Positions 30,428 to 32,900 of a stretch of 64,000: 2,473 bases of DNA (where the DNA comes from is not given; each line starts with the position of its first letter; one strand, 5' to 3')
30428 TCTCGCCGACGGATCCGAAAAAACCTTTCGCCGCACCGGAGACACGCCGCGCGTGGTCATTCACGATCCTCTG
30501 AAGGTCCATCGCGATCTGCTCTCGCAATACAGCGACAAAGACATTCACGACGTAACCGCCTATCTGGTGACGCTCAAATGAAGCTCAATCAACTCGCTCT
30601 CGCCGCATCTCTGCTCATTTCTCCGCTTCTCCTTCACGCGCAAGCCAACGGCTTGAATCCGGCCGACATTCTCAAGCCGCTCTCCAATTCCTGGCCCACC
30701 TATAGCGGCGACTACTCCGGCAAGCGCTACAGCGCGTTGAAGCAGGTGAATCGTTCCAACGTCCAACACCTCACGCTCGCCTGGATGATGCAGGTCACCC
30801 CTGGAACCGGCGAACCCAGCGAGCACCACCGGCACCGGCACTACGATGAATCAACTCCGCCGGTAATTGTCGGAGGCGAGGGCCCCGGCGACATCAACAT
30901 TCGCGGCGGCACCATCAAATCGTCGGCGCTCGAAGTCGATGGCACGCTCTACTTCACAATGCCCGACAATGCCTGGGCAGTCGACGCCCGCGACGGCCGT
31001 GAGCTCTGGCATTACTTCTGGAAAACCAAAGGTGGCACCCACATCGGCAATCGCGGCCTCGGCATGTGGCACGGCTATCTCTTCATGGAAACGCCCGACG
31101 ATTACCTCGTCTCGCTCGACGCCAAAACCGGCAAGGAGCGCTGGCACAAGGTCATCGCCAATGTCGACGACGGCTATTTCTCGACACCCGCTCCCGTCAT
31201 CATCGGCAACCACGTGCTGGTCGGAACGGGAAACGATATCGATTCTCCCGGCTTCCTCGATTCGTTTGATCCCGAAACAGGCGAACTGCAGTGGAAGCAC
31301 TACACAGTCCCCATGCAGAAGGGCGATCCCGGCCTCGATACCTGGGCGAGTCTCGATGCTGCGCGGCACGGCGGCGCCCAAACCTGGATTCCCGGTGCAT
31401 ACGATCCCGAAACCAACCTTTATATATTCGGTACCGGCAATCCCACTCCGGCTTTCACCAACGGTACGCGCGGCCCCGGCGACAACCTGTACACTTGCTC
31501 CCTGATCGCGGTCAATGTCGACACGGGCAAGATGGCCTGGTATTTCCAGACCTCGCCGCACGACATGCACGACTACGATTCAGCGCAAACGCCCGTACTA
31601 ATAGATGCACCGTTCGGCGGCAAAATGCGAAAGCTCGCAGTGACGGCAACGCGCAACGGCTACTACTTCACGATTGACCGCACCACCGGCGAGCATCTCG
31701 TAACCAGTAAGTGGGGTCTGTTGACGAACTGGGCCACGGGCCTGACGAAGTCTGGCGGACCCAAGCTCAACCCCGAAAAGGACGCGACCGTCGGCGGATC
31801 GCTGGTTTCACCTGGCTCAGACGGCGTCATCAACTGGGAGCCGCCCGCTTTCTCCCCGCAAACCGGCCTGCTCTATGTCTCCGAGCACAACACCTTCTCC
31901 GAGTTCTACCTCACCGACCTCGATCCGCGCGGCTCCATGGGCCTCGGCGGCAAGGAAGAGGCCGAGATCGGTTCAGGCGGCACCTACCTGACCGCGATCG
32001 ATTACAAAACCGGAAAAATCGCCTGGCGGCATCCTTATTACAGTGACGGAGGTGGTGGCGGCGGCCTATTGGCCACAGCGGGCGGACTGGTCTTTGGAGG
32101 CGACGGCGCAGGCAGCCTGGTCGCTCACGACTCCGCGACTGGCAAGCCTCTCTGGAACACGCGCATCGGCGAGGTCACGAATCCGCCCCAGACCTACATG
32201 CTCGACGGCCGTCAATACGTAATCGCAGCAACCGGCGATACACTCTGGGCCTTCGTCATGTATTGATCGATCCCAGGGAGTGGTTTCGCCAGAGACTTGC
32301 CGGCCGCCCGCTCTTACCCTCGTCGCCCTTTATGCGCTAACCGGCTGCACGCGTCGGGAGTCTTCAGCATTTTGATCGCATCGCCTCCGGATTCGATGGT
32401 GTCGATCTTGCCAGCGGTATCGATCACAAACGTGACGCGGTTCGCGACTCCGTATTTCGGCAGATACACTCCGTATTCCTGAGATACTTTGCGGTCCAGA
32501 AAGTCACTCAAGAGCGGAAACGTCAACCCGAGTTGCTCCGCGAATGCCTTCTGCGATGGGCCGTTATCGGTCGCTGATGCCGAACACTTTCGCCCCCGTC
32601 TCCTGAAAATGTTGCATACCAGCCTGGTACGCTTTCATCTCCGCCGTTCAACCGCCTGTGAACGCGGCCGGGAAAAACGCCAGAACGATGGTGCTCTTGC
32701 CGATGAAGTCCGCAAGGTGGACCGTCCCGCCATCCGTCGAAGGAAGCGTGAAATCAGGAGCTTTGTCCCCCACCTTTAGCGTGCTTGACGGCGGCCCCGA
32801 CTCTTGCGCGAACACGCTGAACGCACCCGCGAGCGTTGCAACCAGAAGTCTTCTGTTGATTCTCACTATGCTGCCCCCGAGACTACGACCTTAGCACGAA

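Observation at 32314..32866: TGA exactly at the peroxidatic Cys codon of a secreted peroxiredoxin, followed by a SECIS-like hairpin: candidate selenoprotein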

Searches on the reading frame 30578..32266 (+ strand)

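Call 67: search_protein_families(library=pfam, proteins=[window:30578-32266:+], max_evalue=0.00001)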
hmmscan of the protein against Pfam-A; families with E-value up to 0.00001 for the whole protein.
window:30578-32266:+ (562 aa): 3 families
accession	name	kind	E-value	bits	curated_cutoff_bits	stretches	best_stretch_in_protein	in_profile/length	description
PF01011.28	PQQ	-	2.2e-74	251.7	26.7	2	39-375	1-336/595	Glucose/ethanol/alcohol dehydrogenase, beta-propeller domain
PF13360.13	PQQ_2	-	1.2e-23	84.4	27.6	2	470-559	4-88/233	Outer membrane protein assembly factor BamB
PF13570.13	Beta-prop_ACSF4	-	1.8e-06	28.1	133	0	110-240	90-209/329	Beta-alanine-activating enzyme, beta-propeller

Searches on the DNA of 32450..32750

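Call 53: search_rna_families(source=window, start=32450, end=32750, threshold=evalue, max_evalue=10)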
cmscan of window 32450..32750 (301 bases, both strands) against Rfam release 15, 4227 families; matches with E-value up to 10: 1.
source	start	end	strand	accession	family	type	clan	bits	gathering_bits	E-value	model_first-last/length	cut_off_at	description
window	32682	32747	+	RF02937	Clostridiales-2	Gene; sRNA;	-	11.3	58.6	7.2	1-82/82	no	Clostridiales-2 RNA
